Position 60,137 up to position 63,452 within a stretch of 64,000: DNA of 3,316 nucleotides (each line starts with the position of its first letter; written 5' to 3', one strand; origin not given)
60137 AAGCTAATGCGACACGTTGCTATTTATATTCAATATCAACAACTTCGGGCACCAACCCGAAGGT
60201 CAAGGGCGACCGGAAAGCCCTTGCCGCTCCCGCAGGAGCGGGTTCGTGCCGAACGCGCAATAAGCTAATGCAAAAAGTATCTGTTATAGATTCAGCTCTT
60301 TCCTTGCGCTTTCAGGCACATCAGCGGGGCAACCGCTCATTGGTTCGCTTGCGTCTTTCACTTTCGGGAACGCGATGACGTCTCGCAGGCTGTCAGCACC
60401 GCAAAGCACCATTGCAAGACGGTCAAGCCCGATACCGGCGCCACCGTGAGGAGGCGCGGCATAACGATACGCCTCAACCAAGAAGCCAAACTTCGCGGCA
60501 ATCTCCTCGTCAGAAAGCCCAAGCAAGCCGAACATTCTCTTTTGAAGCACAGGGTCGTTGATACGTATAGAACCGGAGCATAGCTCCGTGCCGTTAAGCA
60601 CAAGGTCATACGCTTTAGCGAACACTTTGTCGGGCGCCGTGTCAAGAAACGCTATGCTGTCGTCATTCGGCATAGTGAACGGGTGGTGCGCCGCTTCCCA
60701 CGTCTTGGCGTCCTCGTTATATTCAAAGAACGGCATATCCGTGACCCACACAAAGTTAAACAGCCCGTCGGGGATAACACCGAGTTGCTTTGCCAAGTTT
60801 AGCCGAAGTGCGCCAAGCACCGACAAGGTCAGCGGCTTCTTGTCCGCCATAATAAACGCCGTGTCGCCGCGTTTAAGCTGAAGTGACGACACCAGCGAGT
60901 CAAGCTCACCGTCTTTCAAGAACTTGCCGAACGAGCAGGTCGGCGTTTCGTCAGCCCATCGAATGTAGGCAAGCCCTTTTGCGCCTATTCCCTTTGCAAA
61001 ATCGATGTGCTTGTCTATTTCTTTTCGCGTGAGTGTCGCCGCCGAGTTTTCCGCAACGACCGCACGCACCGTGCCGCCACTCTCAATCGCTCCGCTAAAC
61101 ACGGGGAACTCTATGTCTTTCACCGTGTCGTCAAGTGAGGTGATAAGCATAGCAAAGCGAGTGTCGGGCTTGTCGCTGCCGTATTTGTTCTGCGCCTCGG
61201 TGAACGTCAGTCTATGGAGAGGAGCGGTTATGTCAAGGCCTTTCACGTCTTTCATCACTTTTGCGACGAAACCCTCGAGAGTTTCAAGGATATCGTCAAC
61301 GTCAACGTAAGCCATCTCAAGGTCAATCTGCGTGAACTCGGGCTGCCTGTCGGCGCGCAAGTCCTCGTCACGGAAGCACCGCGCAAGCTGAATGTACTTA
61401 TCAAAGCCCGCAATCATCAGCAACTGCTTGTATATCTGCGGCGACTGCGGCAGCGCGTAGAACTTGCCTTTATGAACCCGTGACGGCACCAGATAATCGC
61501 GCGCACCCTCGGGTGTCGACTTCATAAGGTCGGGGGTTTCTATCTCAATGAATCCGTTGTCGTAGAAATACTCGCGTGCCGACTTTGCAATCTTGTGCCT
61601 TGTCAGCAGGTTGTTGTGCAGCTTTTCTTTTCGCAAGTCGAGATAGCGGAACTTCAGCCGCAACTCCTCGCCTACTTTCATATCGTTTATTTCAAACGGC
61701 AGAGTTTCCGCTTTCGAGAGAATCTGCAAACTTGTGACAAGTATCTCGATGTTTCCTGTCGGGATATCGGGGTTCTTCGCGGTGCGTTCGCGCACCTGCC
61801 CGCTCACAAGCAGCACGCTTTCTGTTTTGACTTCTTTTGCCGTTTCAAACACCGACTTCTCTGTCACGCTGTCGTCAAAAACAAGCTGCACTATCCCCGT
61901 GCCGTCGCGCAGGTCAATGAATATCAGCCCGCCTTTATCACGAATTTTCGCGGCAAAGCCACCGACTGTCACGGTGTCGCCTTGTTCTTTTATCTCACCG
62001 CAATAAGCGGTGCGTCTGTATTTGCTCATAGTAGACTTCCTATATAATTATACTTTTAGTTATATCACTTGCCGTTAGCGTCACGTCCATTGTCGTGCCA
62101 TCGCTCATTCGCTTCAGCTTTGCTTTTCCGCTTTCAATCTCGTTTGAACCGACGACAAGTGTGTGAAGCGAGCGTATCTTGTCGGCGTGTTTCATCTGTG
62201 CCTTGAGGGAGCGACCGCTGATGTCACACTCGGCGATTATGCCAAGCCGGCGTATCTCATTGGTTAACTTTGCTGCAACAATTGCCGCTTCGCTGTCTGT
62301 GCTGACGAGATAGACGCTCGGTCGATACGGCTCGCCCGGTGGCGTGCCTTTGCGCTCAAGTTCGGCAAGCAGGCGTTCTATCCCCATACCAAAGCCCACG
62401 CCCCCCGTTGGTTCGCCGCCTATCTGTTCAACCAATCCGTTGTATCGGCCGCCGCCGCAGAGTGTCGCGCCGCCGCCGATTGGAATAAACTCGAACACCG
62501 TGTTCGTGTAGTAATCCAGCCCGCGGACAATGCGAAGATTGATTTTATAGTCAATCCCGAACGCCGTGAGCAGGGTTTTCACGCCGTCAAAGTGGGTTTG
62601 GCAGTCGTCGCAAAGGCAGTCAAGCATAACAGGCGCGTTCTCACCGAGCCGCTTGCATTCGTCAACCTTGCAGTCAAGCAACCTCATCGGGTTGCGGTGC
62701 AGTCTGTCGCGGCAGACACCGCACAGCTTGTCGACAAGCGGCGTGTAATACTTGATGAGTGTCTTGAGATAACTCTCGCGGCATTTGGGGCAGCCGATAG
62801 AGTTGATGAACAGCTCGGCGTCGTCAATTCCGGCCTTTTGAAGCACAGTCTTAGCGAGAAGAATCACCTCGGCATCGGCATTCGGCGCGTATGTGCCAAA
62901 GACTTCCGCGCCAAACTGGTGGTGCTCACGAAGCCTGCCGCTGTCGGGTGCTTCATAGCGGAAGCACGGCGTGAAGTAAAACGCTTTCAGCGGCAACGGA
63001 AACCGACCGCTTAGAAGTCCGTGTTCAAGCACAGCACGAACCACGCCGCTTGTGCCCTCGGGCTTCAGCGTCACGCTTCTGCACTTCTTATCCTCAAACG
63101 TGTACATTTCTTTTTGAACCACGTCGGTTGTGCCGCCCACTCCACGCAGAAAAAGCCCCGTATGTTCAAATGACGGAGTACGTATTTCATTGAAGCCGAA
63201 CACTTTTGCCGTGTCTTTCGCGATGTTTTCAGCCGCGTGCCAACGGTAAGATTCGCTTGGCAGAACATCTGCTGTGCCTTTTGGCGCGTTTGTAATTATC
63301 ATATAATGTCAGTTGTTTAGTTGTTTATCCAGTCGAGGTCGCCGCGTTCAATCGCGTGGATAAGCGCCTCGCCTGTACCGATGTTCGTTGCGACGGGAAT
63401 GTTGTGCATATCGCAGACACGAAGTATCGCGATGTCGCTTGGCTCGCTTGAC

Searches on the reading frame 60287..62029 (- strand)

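Call 94: search_protein_families(library=pfam, proteins=[window:60287-62029:-], max_evalue=0.00001)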
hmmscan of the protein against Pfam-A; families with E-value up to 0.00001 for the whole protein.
window:60287-62029:- (581 aa): 4 families
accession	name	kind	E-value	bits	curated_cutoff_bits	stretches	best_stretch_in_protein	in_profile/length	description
PF00152.25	tRNA-synt_2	-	8.5e-116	386.8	25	1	121-557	2-307/308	tRNA synthetases class II (D, K and N)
PF02938.19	GAD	-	7.2e-17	61.9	23.4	1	311-399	1-89/95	GAD domain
PF01336.31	tRNA_anti-codon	-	1.1e-16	60.9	27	1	20-104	1-75/75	OB-fold nucleic acid binding domain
PF01409.25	tRNA-synt_2d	-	7.9e-07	29.2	19.8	0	211-264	104-155/246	tRNA synthetases class II core domain (F)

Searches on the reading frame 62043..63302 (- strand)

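Call 94: search_protein_families(library=pfam, proteins=[window:62043-63302:-], max_evalue=0.00001)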
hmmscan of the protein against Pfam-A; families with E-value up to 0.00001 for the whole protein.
window:62043-63302:- (420 aa): 3 families
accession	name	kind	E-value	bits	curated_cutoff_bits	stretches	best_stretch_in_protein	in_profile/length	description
PF13393.11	tRNA-synt_His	-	4.3e-37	128.5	25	1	9-311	1-308/308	Histidyl-tRNA synthetase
PF00587.30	tRNA-synt_2b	-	1.4e-15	58.3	29.3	1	67-226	1-110/179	tRNA synthetase class II core domain (G, H, P, S and T)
PF03129.25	HGTP_anticodon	-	5.9e-10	39.6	21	1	332-409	4-84/94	Anticodon binding domain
